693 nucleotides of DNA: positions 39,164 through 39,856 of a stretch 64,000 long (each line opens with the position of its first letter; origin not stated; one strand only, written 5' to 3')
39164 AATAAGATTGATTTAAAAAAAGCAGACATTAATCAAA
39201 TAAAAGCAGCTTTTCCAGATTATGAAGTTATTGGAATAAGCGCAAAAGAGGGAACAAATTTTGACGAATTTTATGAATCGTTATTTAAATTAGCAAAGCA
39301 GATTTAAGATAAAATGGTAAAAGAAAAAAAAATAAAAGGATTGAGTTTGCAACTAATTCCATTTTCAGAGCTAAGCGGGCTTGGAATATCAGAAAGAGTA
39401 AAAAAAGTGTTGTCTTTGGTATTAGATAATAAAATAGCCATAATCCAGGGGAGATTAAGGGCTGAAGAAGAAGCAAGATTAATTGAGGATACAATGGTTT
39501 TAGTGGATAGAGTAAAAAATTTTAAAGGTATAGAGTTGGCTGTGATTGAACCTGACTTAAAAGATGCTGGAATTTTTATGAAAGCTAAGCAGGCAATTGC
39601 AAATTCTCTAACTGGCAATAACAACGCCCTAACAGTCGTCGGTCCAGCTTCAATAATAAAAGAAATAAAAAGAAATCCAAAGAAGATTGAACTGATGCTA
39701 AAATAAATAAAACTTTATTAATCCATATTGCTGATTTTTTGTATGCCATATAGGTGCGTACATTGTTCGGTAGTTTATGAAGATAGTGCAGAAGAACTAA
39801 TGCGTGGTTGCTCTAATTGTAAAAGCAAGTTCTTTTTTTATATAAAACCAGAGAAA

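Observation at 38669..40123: Conserved archaeal dark-matter triad of small GTPase, DUF2073 and Zn-ribbon protein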

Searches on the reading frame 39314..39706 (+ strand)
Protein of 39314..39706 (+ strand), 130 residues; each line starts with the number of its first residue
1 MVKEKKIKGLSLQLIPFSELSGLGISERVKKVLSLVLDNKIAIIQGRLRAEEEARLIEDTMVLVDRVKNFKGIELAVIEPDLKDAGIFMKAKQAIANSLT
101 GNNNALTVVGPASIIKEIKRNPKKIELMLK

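Call 3: search_protein_families(library=pfam, proteins=[window:39314-39706:+], max_evalue=0.01)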
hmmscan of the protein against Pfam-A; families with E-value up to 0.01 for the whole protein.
window:39314-39706:+ (130 aa): 1 family
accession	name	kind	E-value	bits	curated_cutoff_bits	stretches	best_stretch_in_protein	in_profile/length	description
PF09846.14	OapB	-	2.1e-14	53.8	27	1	25-127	6-101/104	Origin-associated protein OapB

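Call 4: search_protein_families(library=ncbifam, proteins=[window:39314-39706:+], max_evalue=0.01)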
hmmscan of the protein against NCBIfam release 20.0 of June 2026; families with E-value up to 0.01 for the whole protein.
window:39314-39706:+ (130 aa): 0 families

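Call 14: search_solved_structures(query=window:39314-39706:+, max_evalue=10)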
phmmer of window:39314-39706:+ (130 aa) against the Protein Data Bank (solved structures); distinct sequences matched with E-value up to 10: 0.

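Call 19: find_homologous_proteins(query=window:39314-39706:+, max_evalue=0.001)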
Query window:39314-39706:+ (130 aa): 2350 proteins with E <= 0.001 among 2380 candidates; the best 120 are listed.
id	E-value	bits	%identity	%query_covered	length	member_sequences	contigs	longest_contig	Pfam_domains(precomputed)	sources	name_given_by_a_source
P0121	4.5e-71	254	100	100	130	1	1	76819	PF09846.15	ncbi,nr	ncbi:MAG: DUF2073 domain-containing protein [Candidatus Pacearchaeota archaeon]|nr:DUF2073 domain-co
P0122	5.6e-65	234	93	99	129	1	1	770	PF09846.15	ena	-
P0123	1.6e-62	227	92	98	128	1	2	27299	PF09846.15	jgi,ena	-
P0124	1.3e-59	217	87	100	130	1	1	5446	PF09846.15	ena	-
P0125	5.7e-57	209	81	99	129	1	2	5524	PF09846.15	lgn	-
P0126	1.7e-54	201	77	99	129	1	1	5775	PF09846.15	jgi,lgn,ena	jgi:hypothetical protein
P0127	3.0e-54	200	78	99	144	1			PF09846.15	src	-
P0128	6.0e-54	199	76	99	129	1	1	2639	PF09846.15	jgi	jgi:hypothetical protein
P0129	2.2e-53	197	77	99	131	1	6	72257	PF09846.15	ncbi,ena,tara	tara:strand:+ start:1266 stop:1661 length:396 start_codon:yes stop_codon:yes gene_type:complete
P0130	9.9e-53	195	76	97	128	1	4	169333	PF09846.15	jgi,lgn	jgi:hypothetical protein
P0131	2.0e-52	194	75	99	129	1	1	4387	PF09846.15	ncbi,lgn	-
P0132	8.4e-52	192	75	97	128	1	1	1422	PF09846.15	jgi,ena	-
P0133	8.5e-52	192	73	99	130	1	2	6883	PF09846.15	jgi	jgi:hypothetical protein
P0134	9.9e-52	192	72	98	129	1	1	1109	PF09846.15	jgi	jgi:hypothetical protein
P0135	1.6e-51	191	73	98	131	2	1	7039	PF09846.15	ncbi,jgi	-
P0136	1.8e-51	191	76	96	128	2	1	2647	PF09846.15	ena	-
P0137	2.4e-51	191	73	93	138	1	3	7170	PF09846.15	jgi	jgi:hypothetical protein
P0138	2.5e-51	190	76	98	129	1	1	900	PF09846.15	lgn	-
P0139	2.6e-51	190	74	99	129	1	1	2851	PF09846.15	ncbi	-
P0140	3.7e-51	190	74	98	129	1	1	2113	PF09846.15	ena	-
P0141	3.8e-51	190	72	92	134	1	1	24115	PF09846.15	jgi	-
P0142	5.6e-51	189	71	99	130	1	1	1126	PF09846.15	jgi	jgi:hypothetical protein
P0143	5.8e-51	189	73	97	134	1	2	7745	PF09846.15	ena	-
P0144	6.5e-51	189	74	98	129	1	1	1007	PF09846.15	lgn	-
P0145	9.1e-51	189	72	98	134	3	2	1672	PF09846.15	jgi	-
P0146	9.7e-51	189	76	97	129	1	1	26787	PF09846.15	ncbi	-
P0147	9.7e-51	189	77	97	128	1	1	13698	PF09846.15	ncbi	-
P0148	1.2e-50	188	73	97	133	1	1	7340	PF09846.15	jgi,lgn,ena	-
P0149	1.2e-50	188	74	99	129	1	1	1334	PF09846.15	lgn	-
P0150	1.3e-50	188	72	95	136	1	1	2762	PF09846.15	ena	-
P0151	1.3e-50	188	76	97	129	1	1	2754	PF09846.15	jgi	jgi:hypothetical protein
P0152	1.4e-50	188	74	96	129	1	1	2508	PF09846.15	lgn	-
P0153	1.7e-50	188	71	99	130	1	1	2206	PF09846.15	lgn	-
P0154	1.8e-50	188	73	98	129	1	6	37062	PF09846.15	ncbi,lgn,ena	ncbi:MAG: DUF2073 domain-containing protein [Nanoarchaeota archaeon]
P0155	1.8e-50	188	71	97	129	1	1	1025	PF09846.15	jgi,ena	-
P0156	1.9e-50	188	74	96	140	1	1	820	PF09846.15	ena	-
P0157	2.1e-50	187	71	99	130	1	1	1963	PF09846.15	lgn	-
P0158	2.4e-50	187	73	98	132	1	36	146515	PF09846.15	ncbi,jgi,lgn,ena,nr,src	ncbi:DUF2073 domain-containing protein [Candidatus Pacearchaeota archaeon]|nr:DUF2073 domain-contain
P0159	2.5e-50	187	73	98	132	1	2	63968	PF09846.15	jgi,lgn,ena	-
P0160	2.6e-50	187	68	90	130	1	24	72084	PF09846.15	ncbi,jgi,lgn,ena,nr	ncbi:DUF2073 domain-containing protein [Candidatus Pacearchaeota archaeon]|nr:DUF2073 domain-contain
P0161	2.7e-50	187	70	98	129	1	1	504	PF09846.15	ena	-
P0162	3.1e-50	187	73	95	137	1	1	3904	PF09846.15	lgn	-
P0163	3.3e-50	187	73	96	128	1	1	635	PF09846.15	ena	-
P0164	3.7e-50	187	71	98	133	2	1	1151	PF09846.15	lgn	-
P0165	5.0e-50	186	71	98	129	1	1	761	PF09846.15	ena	-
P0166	5.0e-50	186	74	93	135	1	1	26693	PF09846.15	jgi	-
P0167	5.1e-50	186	72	96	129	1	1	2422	PF09846.15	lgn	-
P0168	5.5e-50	186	74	97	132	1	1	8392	PF09846.15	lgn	-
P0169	5.8e-50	186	73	98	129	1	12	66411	PF09846.15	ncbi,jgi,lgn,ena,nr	ncbi:DUF2073 domain-containing protein [Candidatus Pacearchaeota archaeon]|nr:DUF2073 domain-contain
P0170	6.7e-50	186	71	98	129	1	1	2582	PF09846.15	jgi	jgi:hypothetical protein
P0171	7.4e-50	186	73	96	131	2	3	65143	PF09846.15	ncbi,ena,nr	ncbi:MAG: DUF2073 domain-containing protein [Nanoarchaeota archaeon]|nr:DUF2073 domain-containing pr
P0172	7.6e-50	186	75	97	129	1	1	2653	PF09846.15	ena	-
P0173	7.9e-50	186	71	93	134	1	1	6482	PF09846.15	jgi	jgi:hypothetical protein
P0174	8.4e-50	186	71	99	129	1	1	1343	PF09846.15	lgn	-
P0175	8.5e-50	186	73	98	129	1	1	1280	PF09846.15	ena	-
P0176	9.0e-50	185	71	97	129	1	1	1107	PF09846.15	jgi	-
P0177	9.3e-50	185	75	97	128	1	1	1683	PF09846.15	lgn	-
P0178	9.9e-50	185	75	91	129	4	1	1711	PF09846.15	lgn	-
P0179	1.0e-49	185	71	97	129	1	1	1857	PF09846.15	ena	-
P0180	1.1e-49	185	72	98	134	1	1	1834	PF09846.15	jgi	jgi:hypothetical protein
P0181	1.1e-49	185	72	99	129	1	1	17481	PF09846.15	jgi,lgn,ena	jgi:hypothetical protein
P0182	1.1e-49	185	71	98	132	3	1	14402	PF09846.15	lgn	-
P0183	1.1e-49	185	71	96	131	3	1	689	PF09846.15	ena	-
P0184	1.2e-49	185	67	98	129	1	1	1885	PF09846.15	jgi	jgi:hypothetical protein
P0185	1.2e-49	185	71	99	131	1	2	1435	PF09846.15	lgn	-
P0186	1.3e-49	185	71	98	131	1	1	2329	PF09846.15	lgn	-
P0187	1.8e-49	184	73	98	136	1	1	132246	PF09846.15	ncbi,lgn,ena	-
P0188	1.9e-49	184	73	98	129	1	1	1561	PF09846.15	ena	-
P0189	1.9e-49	184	72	99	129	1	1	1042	PF09846.15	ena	-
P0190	1.9e-49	184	75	93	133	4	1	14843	PF09846.15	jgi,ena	-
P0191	2.0e-49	184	75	97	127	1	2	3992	PF09846.15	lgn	-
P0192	2.1e-49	184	69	98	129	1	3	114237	PF09846.15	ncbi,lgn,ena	-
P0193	2.1e-49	184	72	98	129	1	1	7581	PF09846.15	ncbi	-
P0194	2.1e-49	184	72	96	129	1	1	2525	PF09846.15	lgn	-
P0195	2.3e-49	184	70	90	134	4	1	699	PF09846.15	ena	-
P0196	2.5e-49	184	71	97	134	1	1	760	PF09846.15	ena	-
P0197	2.5e-49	184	71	98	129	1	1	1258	PF09846.15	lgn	-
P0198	2.6e-49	184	74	97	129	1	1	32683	PF09846.15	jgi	jgi:hypothetical protein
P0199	2.7e-49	184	71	96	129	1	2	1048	PF09846.15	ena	-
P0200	2.7e-49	184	72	99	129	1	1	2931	PF09846.15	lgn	-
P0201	2.9e-49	184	70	98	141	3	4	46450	PF09846.15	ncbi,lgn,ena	-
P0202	2.9e-49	184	70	98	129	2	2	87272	PF09846.15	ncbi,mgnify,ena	mgnify:FL=1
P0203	2.9e-49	184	70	98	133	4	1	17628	PF09846.15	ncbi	-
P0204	3.0e-49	184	69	98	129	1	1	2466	PF09846.15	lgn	-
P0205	3.1e-49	184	71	96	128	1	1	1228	PF09846.15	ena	-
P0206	3.1e-49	184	69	98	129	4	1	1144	PF09846.15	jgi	jgi:hypothetical protein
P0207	3.2e-49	184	74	98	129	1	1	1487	PF09846.15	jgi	jgi:hypothetical protein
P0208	3.2e-49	184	71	99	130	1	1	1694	PF09846.15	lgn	-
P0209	3.3e-49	184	71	95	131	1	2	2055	PF09846.15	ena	-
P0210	4.0e-49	183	73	98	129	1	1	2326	PF09846.15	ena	-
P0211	4.0e-49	183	70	96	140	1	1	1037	PF09846.15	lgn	-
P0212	4.2e-49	183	69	98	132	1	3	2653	PF09846.15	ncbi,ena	-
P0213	4.4e-49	183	66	99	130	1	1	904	PF09846.15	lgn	-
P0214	4.5e-49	183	73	99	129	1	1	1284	PF09846.15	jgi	-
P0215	4.9e-49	183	72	96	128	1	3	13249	PF09846.15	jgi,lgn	jgi:hypothetical protein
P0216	5.4e-49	183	71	97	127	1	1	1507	PF09846.15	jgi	jgi:hypothetical protein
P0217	5.5e-49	183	72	93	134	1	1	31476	PF09846.15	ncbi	ncbi:MAG: DUF2073 domain-containing protein [archaeon]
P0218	5.9e-49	183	70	96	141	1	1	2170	PF09846.15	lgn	-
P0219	5.9e-49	183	70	96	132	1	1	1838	PF09846.15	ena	-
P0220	6.0e-49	183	73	96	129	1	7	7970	PF09846.15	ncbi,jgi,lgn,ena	-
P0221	6.2e-49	183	71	97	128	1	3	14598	PF09846.15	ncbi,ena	-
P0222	6.2e-49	183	71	97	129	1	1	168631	PF09846.15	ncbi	-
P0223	6.3e-49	183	72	96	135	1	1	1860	PF09846.15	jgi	jgi:hypothetical protein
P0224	6.3e-49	183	68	99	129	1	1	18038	PF09846.15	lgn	-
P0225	6.3e-49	183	72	96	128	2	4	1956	PF09846.15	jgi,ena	-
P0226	6.7e-49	183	67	96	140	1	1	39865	PF09846.15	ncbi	-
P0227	6.7e-49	183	73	99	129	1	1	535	PF09846.15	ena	-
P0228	7.0e-49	183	70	98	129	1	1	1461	PF09846.15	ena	-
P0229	7.1e-49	183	68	98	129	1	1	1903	PF09846.15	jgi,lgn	jgi:hypothetical protein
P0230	7.2e-49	183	67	99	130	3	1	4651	PF09846.15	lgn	-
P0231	7.5e-49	182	71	99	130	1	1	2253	PF09846.15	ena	-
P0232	8.1e-49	182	69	98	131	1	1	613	PF09846.15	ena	-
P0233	8.2e-49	182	71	99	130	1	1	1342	PF09846.15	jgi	jgi:hypothetical protein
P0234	8.2e-49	182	73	97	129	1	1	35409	PF09846.15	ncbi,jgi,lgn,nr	ncbi:MAG: DUF2073 domain-containing protein [archaeon]|jgi:hypothetical protein|nr:DUF2073 domain-co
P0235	8.8e-49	182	71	97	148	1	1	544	PF09846.15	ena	-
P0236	9.4e-49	182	72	99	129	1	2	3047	PF09846.15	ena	-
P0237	9.6e-49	182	73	98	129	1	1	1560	PF09846.15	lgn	-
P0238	9.6e-49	182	71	96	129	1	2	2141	PF09846.15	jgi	jgi:hypothetical protein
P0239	9.6e-49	182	69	99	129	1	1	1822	PF09846.15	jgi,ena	-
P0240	9.9e-49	182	67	98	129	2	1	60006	PF09846.15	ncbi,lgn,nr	ncbi:MAG: DUF2073 domain-containing protein [Nanoarchaeota archaeon]|nr:DUF2073 domain-containing pr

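Call 29: predict_structure(alignment_id=A1)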
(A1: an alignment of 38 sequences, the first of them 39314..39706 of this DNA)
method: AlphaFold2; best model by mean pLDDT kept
length: 130 residues; sequences in the alignment: 38
mean_pLDDT: 81.6   pTM: 0.71
mean pLDDT of the five models: 81.6, 80.7, 78.1, 76.4, 73.1
residues with pLDDT >= 90: 17; 70-90: 94; 50-70: 15; < 50: 4
segments of 3 or more residues with pLDDT < 50: 1-4
pLDDT, mean of each block of 10 residues (from residue 1): 54 87 89 89 88 87 70 86 84 84 83 88 72
secondary structure, 60 per line:
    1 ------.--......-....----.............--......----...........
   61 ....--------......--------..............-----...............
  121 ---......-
elements in order: E10-15 H17-20 H25-37 E40-45 H50-64 E73-78 H87-100 E106-111 H112-120 H124-129

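Call 32: search_protein_representatives(protein=window:39314-39706:+)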
Query: 130 residues. Proteins with E-value up to 0.001 (for the whole library): 256; up to 1e-10: 97; up to 1e-30: 3. The best 150 are listed.
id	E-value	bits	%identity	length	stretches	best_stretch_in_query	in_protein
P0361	2.9e-34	133.8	54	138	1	6-129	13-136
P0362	2.2e-32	127.8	70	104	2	4-69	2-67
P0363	2.6e-32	127.6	50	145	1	9-129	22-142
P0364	3.5e-30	120.7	61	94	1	37-130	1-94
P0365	5.0e-29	116.9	49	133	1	3-130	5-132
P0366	1.4e-25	105.9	51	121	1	11-130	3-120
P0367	1.8e-25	105.5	46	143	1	10-128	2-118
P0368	2.3e-25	105.2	48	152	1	10-129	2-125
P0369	3.2e-25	104.7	59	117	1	6-130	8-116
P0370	2.5e-24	101.8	44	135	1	10-130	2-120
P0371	5.7e-24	100.7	56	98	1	5-101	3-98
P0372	8.7e-24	100.1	44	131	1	1-126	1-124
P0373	2.3e-23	98.7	47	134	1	8-128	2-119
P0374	3.4e-23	98.2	46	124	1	9-128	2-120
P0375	5.7e-23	97.5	47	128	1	11-130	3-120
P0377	1.1e-20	90.1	38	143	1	10-128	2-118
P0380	3.1e-20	88.6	39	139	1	10-128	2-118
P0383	1.1e-19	86.8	41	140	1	10-128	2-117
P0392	7.3e-17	77.8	36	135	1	11-127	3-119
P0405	9.9e-15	70.9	39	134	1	11-129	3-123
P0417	1.1e-13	67.5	39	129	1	10-130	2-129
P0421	1.8e-13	66.9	38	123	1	10-130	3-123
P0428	8.6e-13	64.7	34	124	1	10-130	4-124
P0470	6.0e-10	55.5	36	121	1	11-127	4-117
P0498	2.3e-08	50.4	30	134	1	5-127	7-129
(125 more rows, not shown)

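Call 42: find_related_loci(query=A6, collection=genome_contigs, flank=8000)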
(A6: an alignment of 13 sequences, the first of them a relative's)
Query A6 (124 aa) in genome_contigs; peptide patterns used: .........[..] (x = any residue, [..] = any of these).
295 stretches matched a pattern; 282 encode a relative of the query (tblastn E <= 1e-3); the best 80 are kept; 80 distinct loci.
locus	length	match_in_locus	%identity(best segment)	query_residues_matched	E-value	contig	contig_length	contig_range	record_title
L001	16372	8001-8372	91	1-124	7e-72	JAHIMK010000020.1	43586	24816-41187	MAG: Nanoarchaeota archaeon isolate KR13_N2.mb.68 KR13_N2.mb.68_k141_94022, whole genome shotgun sequence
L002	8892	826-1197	100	1-124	5e-79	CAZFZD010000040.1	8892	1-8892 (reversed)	MAG TPA_asm: Candidatus Woesearchaeota archaeon isolate SRP332253_co1_141 genome assembly, contig: NODE_13119_length_889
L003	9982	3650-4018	74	1-124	4e-57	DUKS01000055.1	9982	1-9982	MAG TPA_asm: Nanoarchaeota archaeon isolate UBA9640 contig_33998, whole genome shotgun sequence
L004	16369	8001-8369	74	1-124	6e-57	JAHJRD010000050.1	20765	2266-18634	MAG: Nanoarchaeota archaeon isolate OS_PC_MetaG.mb.129 OS_PC_MetaG.mb.129_k141_301877, whole genome shotgun sequence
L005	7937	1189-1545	72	3-122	4e-53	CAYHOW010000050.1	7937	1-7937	MAG TPA_asm: Candidatus Woesearchaeota archaeon isolate ERP119705_co14_579 genome assembly, contig: NODE_14493_length_79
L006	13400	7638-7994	67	3-122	1e-50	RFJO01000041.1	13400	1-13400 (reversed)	MAG: Candidatus Woesearchaeota archaeon isolate J104 k99_680526, whole genome shotgun sequence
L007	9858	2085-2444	68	1-121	2e-50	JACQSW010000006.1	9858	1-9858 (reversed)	MAG: Candidatus Woesearchaeota archaeon isolate NC_groundwater_1395_Ag_S-0.2um_39_41 S_p2_S4_coassembly_k141_28900, whol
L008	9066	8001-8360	65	3-122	2e-50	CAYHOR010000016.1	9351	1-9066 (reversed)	MAG TPA_asm: Candidatus Woesearchaeota archaeon isolate ERP119705_co14_558 genome assembly, contig: NODE_10838_length_93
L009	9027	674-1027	68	3-121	4e-49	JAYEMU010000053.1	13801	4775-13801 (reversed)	MAG: Nanoarchaeota archaeon isolate MAG073 MAG073_53, whole genome shotgun sequence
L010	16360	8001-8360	66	3-122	6e-49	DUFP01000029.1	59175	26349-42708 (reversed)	MAG TPA_asm: Nanoarchaeota archaeon isolate UBA10136 contig_1200, whole genome shotgun sequence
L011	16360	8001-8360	66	3-122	7e-49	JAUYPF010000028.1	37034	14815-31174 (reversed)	MAG: bacterium isolate C4_metabat.bin.111 C4_k141_663786, whole genome shotgun sequence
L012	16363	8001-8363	68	1-121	1e-48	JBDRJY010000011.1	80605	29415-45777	MAG: archaeon isolate MEGAHIT-group-1.682 k141_5494414, whole genome shotgun sequence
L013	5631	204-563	65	3-122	2e-48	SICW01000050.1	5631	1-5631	MAG: Candidatus Woesearchaeota archaeon isolate Baikal-deep-G139 BACOMB-DPANN-C146, whole genome shotgun sequence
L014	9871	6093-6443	66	3-121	8e-48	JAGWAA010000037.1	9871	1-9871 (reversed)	Candidatus Woesearchaeota archaeon isolate RIFOXYA1_FULL_29_14 rifoxya1_full_scaffold_3872, whole genome shotgun sequenc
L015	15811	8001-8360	64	3-124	2e-47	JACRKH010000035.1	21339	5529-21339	MAG: Candidatus Woesearchaeota archaeon isolate NC_groundwater_1850_Pr3_B-0.1um_37_25 SR-2_scaffold_141_1669823, whole g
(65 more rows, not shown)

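Call 46: find_encoding_contigs(protein=P0158, flank=10000, max_places=6)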
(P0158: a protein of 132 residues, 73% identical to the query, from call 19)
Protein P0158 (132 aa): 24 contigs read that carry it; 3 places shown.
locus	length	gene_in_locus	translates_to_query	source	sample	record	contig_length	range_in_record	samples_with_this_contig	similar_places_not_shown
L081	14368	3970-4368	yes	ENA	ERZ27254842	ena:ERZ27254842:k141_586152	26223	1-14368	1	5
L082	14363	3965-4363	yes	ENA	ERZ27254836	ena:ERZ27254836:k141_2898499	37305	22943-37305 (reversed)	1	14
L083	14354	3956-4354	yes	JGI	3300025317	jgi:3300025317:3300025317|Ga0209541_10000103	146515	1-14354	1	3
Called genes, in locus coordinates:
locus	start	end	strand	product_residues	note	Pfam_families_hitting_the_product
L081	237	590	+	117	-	-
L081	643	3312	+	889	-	PF00801:PKD (weak)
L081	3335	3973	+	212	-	PF03193:RsgA_GTPase (faint), PF00009:GTP_EFTU (faint), PF00004:AAA (faint), PF01926:MMR_HSR1, PF02421:FeoB_N (weak)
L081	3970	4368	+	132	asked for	PF09846:OapB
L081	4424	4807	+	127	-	PF09845:OapC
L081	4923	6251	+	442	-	PF26128:Gad2 (weak), PF09249:tRNA_NucTransf2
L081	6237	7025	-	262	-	PF01978:TrmB, PF11495:TrmB_EBD_N (faint)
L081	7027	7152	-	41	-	-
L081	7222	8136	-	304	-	PF06550:SPP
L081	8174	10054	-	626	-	PF17214:KH_TffA, PF00753:Lactamase_B (weak), PF16661:Lactamase_B_6, PF12706:Lactamase_B_2, PF10996:Beta-Casp, PF07521:RMMBL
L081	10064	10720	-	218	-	PF00227:Proteasome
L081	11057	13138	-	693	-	PF02463:SMC_N (weak), PF13476:AAA_23, PF02463:SMC_N (weak), PF13558:SbcC_Walker_B (weak)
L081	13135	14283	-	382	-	PF00149:Metallophos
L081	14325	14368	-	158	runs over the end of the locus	-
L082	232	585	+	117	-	-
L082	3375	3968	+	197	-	PF03193:RsgA_GTPase (faint), PF00004:AAA (faint), PF01926:MMR_HSR1, PF02421:FeoB_N (weak), PF00009:GTP_EFTU (weak), PF16897:MMR_HSR1_Xtn (faint)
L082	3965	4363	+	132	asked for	PF09846:OapB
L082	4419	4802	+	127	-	PF09845:OapC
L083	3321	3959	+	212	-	PF03193:RsgA_GTPase (faint), PF00009:GTP_EFTU (faint), PF00004:AAA (faint), PF01926:MMR_HSR1, PF02421:FeoB_N (weak)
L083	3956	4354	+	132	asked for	PF09846:OapB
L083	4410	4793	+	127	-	PF09845:OapC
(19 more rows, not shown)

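Call 47: find_encoding_contigs(protein=P0160, flank=7000, max_places=3)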
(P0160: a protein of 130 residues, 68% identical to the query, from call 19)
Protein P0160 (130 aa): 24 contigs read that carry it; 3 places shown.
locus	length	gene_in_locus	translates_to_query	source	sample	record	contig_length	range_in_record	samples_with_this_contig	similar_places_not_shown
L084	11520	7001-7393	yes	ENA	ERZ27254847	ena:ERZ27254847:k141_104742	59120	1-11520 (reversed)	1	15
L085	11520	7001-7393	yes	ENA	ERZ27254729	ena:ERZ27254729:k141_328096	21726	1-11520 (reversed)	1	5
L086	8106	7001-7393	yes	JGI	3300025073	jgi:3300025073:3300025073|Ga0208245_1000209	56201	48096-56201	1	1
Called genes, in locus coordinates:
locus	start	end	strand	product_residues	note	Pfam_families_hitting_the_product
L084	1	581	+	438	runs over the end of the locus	PF00482:T2SSF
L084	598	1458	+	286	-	PF00482:T2SSF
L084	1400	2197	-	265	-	PF07091:FmrO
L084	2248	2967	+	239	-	-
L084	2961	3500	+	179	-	-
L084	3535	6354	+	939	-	-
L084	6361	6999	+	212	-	PF03193:RsgA_GTPase (faint), PF00735:Septin (weak), PF01926:MMR_HSR1, PF02421:FeoB_N (weak), PF08477:Roc (faint), PF00009:GTP_EFTU (weak)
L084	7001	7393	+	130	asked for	PF09846:OapB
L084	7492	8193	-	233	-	-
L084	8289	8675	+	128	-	PF09845:OapC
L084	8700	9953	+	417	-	PF01909:NTP_transf_2 (weak), PF09249:tRNA_NucTransf2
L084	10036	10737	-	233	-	-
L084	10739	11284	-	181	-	-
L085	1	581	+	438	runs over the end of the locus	PF00482:T2SSF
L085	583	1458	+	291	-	PF00482:T2SSF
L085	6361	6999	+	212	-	PF03193:RsgA_GTPase (faint), PF00735:Septin (weak), PF01926:MMR_HSR1, PF02421:FeoB_N (weak), PF08477:Roc (faint), PF00009:GTP_EFTU (weak)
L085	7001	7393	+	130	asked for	PF09846:OapB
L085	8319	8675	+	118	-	PF09845:OapC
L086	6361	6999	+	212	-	PF03193:RsgA_GTPase (faint), PF00735:Septin (weak), PF01926:MMR_HSR1, PF02421:FeoB_N (weak), PF08477:Roc (faint), PF00009:GTP_EFTU (weak)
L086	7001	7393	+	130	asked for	PF09846:OapB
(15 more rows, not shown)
